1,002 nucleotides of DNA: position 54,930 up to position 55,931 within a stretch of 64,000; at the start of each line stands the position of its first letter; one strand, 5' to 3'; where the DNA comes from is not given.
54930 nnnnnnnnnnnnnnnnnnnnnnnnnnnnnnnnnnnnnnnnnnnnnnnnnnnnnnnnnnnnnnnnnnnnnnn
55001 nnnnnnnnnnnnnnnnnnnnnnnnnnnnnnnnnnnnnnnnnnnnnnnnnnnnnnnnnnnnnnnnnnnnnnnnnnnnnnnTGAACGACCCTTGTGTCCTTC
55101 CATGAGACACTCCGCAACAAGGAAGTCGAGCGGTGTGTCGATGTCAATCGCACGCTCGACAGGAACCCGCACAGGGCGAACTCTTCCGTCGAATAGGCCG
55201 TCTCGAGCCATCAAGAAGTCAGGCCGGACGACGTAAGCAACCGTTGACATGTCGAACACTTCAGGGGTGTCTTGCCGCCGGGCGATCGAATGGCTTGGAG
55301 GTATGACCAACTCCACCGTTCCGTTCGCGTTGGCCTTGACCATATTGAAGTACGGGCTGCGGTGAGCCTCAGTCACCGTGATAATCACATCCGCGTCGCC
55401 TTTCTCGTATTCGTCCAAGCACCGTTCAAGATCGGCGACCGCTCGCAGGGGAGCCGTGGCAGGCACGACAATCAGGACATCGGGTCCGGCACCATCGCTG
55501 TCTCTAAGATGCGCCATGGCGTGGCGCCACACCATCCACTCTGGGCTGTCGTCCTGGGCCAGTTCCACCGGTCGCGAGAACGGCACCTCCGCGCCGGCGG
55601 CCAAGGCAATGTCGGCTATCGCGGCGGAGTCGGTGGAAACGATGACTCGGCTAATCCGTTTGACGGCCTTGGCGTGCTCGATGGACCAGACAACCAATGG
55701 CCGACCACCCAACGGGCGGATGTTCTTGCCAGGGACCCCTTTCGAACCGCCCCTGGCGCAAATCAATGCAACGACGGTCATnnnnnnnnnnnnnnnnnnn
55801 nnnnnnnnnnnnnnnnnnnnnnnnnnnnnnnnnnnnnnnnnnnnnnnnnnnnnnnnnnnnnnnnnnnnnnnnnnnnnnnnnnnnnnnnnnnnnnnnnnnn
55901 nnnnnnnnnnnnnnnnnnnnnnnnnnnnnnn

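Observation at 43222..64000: Two complete-looking nonulosonic acid pathways (pseudaminic and legionaminic type) side by side in one co-directional array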

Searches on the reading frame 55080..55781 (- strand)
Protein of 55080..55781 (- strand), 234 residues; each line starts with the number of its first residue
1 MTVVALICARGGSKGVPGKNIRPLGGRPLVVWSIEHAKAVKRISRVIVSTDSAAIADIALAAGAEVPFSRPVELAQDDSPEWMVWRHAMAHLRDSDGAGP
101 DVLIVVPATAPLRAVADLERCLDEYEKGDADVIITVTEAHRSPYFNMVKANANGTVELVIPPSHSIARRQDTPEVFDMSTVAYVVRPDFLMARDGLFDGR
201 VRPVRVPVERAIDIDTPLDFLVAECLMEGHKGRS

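Call 4: search_protein_families(library=ncbifam, proteins=[window:55080-55781:-], max_evalue=0.00001)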
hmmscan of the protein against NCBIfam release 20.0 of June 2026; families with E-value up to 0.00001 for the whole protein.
window:55080-55781:- (234 aa): 7 families
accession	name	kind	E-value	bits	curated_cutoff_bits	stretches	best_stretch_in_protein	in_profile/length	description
TIGR03584.1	PseF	equivalog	5.7e-42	143.8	205.7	1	4-226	1-219/222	pseudaminic acid cytidylyltransferase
NF003952.0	PRK05450.1-5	subfamily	4.5e-10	39.1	193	1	1-69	1-69/250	3-deoxy-manno-octulosonate cytidylyltransferase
NF003950.0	PRK05450.1-3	subfamily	1e-09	38.1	234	1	1-66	1-66/248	3-deoxy-manno-octulosonate cytidylyltransferase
NF009905.0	PRK13368.1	subfamily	5.3e-09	35.8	255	1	1-69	1-69/243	3-deoxy-manno-octulosonate cytidylyltransferase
NF003948.0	PRK05450.1-1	equivalog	7.7e-07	28.6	281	1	2-72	5-74/248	3-deoxy-manno-octulosonate cytidylyltransferase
TIGR00466.1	kdsB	equivalog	2.4e-06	27.2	155.2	1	1-68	1-67/241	3-deoxy-manno-octulosonate cytidylyltransferase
NF010938.0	PRK14358.1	equivalog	6.1e-06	25.1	500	1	14-161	22-160/481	bifunctional N-acetylglucosamine-1-phosphate uridyltransferase/glucosamine-1-phosphate acetyltransferase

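Call 16: search_solved_structures(query=window:55080-55781:-, max_evalue=0.00001)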
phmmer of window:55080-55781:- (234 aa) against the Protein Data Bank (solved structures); distinct sequences matched with E-value up to 0.00001: 5.
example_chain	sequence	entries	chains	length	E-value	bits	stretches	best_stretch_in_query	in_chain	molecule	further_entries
9ftb_A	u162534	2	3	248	5e-30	108.2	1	4-226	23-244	NeuA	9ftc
6ifd_A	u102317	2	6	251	8.3e-27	97.6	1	3-220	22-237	CMP-N-acetylneuraminate Synthetase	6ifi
1eyr_A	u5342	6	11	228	4.6e-17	65.8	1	4-228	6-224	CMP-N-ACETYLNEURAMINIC ACID SYNTHETASE | N-acylneuraminate cytidylyltransferase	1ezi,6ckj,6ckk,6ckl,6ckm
1qwj_A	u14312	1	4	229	1e-15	61.4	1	4-225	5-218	cytidine monophospho-N-acetylneuraminic acid synthetase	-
9t4z_A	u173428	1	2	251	1.6e-15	60.8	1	2-142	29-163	PpNeuA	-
